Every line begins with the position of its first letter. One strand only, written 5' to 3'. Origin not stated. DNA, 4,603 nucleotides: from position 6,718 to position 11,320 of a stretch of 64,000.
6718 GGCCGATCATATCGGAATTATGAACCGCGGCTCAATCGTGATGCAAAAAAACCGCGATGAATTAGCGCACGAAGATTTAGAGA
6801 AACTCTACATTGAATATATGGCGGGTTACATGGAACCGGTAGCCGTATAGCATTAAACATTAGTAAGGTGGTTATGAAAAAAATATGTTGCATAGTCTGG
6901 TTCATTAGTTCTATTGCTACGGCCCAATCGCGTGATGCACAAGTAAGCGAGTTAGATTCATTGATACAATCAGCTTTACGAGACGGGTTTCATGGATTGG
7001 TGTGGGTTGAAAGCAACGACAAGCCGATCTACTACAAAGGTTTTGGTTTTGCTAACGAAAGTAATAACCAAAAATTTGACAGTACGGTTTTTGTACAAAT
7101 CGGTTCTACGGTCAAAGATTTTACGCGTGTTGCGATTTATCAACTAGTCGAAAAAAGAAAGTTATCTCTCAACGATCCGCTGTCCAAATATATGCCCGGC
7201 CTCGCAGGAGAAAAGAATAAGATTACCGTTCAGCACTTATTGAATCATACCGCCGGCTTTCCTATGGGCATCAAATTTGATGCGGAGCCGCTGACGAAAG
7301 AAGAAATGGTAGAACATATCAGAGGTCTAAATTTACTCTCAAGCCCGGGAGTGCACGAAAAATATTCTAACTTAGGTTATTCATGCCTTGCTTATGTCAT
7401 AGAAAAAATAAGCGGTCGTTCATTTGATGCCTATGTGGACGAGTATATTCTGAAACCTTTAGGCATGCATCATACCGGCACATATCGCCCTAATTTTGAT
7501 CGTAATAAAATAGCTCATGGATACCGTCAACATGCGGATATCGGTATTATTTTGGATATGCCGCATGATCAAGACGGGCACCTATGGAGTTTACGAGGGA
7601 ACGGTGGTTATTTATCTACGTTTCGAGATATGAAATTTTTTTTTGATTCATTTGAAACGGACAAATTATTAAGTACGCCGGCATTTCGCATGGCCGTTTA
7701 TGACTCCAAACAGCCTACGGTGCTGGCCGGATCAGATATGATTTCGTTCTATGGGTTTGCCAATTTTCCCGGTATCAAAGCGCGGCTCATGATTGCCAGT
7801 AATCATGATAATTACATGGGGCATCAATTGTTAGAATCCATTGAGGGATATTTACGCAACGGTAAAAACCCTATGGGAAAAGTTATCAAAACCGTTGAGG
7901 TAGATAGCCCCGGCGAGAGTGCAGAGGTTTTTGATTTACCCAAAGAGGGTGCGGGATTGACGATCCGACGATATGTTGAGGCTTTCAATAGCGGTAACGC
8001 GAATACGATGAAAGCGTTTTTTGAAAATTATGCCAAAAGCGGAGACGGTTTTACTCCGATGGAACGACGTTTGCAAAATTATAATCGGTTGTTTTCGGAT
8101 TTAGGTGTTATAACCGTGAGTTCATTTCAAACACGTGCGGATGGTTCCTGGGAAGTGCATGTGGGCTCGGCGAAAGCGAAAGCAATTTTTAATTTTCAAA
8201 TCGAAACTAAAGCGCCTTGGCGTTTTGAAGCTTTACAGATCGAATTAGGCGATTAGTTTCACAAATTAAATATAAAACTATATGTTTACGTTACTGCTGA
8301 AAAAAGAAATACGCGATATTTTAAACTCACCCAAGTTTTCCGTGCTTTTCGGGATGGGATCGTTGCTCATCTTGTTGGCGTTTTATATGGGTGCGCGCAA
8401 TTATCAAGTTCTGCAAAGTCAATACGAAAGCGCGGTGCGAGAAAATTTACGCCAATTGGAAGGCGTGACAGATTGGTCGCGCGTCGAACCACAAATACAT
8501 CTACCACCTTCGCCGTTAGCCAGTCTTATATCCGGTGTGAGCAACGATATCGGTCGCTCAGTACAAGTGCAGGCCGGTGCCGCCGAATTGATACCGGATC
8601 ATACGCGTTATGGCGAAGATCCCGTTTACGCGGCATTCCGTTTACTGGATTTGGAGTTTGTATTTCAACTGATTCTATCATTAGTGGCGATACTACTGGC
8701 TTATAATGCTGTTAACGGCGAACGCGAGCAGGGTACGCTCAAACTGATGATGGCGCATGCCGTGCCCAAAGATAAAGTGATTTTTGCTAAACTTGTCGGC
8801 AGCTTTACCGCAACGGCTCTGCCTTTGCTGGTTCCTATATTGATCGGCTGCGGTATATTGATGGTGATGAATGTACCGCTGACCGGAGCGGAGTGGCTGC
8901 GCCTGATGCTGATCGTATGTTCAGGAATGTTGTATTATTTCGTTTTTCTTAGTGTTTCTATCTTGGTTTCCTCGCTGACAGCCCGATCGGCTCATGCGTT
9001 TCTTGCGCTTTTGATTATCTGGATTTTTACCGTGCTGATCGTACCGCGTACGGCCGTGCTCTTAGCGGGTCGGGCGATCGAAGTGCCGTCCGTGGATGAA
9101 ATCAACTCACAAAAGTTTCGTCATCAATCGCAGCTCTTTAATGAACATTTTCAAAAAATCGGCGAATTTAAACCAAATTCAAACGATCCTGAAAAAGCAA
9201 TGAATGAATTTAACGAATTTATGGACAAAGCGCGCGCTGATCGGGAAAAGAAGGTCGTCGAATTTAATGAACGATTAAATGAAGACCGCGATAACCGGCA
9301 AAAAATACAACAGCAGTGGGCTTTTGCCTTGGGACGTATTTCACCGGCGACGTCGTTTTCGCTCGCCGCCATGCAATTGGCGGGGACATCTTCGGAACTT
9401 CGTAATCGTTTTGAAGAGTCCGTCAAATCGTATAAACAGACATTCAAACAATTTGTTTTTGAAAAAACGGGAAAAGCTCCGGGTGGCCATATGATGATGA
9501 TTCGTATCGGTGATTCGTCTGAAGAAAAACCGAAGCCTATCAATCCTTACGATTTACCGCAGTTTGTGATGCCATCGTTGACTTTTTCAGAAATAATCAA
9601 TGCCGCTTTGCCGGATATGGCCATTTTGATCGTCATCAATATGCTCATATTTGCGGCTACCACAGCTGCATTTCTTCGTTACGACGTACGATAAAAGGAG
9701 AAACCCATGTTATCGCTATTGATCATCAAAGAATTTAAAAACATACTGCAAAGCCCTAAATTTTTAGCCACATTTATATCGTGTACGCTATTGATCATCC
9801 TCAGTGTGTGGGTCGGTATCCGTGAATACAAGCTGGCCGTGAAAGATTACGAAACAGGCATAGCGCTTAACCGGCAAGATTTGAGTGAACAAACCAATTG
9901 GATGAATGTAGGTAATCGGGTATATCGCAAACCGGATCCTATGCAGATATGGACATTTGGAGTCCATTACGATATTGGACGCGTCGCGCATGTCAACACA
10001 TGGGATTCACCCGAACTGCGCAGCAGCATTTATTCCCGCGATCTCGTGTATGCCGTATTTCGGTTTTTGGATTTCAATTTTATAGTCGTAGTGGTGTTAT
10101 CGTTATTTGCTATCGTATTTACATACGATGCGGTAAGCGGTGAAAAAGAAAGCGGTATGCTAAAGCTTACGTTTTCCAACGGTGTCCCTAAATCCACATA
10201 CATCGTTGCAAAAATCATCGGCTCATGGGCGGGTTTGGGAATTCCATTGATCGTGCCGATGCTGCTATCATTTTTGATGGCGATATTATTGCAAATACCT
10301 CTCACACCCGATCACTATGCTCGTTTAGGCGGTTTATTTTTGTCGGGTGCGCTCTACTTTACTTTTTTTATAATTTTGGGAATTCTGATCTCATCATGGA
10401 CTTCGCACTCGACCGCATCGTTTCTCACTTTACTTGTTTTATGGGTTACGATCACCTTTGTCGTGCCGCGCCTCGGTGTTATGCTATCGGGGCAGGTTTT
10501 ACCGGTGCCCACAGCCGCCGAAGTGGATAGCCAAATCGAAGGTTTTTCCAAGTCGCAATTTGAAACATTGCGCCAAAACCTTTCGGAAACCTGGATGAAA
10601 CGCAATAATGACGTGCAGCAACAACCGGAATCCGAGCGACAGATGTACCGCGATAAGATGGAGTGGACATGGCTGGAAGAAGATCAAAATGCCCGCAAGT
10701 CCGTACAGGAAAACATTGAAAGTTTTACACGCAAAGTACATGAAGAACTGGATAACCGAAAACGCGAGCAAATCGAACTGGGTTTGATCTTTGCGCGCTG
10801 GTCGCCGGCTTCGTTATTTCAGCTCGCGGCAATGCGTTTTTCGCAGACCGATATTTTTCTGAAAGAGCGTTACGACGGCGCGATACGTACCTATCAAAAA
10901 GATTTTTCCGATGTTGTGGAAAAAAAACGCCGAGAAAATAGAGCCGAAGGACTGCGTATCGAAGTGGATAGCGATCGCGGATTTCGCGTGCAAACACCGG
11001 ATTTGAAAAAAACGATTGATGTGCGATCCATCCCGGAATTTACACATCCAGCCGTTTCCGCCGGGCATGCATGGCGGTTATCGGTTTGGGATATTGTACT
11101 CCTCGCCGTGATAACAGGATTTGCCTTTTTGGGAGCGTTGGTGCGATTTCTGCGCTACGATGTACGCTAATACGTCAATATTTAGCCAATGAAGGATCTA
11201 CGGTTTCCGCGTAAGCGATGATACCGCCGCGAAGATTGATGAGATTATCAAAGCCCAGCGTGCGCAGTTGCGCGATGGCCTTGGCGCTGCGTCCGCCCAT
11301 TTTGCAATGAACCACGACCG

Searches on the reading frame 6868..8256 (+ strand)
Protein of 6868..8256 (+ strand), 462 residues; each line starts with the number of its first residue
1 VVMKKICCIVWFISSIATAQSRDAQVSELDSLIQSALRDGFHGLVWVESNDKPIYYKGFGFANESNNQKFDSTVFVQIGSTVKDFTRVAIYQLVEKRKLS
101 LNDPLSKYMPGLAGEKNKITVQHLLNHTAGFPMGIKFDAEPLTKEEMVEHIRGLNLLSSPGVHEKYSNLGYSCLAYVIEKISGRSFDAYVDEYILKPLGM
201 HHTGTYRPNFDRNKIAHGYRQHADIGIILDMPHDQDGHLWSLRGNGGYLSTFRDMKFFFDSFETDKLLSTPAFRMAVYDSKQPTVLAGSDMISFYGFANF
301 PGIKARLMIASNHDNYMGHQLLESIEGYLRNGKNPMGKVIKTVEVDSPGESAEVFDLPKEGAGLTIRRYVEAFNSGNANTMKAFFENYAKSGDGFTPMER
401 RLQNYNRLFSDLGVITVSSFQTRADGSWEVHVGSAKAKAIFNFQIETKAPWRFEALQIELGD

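Call 75: search_protein_families(library=pfam, proteins=[window:6868-8256:+], max_evalue=0.00001)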
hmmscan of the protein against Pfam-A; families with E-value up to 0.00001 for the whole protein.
window:6868-8256:+ (462 aa): 1 family
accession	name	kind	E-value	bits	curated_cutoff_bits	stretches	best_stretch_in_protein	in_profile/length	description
PF00144.29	Beta-lactamase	-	1.6e-48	166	27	1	33-280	5-252/329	Beta-lactamase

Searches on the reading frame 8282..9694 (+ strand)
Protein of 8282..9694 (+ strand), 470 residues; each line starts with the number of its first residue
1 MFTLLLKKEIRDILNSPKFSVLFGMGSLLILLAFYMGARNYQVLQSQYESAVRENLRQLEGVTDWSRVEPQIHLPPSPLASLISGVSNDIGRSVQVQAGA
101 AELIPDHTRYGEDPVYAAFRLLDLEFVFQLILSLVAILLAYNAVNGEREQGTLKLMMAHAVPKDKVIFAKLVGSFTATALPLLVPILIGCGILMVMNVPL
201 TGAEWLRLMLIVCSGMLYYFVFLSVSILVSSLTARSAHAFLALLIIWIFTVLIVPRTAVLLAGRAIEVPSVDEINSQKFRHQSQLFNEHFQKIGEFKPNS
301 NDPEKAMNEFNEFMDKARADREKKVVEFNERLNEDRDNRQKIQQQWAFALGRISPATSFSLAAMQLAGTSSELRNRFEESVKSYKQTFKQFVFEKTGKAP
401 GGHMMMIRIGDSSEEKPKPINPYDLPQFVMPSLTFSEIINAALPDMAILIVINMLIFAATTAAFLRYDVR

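Call 75: search_protein_families(library=pfam, proteins=[window:8282-9694:+], max_evalue=0.00001)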
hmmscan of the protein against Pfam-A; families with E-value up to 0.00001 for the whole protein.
window:8282-9694:+ (470 aa): 3 families
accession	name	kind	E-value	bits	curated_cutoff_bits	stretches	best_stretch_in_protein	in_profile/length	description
PF12679.13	ABC2_membrane_2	-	2.4e-29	102.9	27.2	1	5-367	3-243/283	ABC-2 family transporter protein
PF12040.14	DUF3526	-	1.7e-07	32.4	25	1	317-394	49-122/144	Domain of unknown function (DUF3526)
PF12698.13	ABC2_membrane_3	-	2.2e-06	27.4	31.6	1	130-254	167-287/347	ABC-2 family transporter protein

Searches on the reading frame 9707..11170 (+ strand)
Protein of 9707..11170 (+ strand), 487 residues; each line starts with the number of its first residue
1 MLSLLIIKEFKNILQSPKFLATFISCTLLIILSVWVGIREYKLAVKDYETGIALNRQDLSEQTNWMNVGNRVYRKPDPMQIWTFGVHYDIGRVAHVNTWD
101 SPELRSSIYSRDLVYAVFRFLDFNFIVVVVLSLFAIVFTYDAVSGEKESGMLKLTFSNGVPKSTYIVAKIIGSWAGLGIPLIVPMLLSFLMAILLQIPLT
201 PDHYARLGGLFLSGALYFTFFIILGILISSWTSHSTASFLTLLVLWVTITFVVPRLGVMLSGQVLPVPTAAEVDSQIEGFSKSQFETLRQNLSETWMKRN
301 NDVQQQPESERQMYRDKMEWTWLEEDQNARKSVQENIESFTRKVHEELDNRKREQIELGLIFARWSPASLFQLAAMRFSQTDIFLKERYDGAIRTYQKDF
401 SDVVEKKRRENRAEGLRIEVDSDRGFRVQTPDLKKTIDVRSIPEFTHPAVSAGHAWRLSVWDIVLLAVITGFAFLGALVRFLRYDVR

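Call 75: search_protein_families(library=pfam, proteins=[window:9707-11170:+], max_evalue=0.00001)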
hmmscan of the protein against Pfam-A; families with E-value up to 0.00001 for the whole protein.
window:9707-11170:+ (487 aa): 3 families
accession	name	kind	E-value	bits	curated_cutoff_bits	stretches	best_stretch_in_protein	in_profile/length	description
PF12679.13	ABC2_membrane_2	-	7.3e-21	75.1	27.2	1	5-259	3-205/283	ABC-2 family transporter protein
PF12698.13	ABC2_membrane_3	-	7.2e-09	35.6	31.6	1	125-253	166-287/347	ABC-2 family transporter protein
PF12040.14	DUF3526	-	7.5e-06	27.1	25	0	308-407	21-123/144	Domain of unknown function (DUF3526)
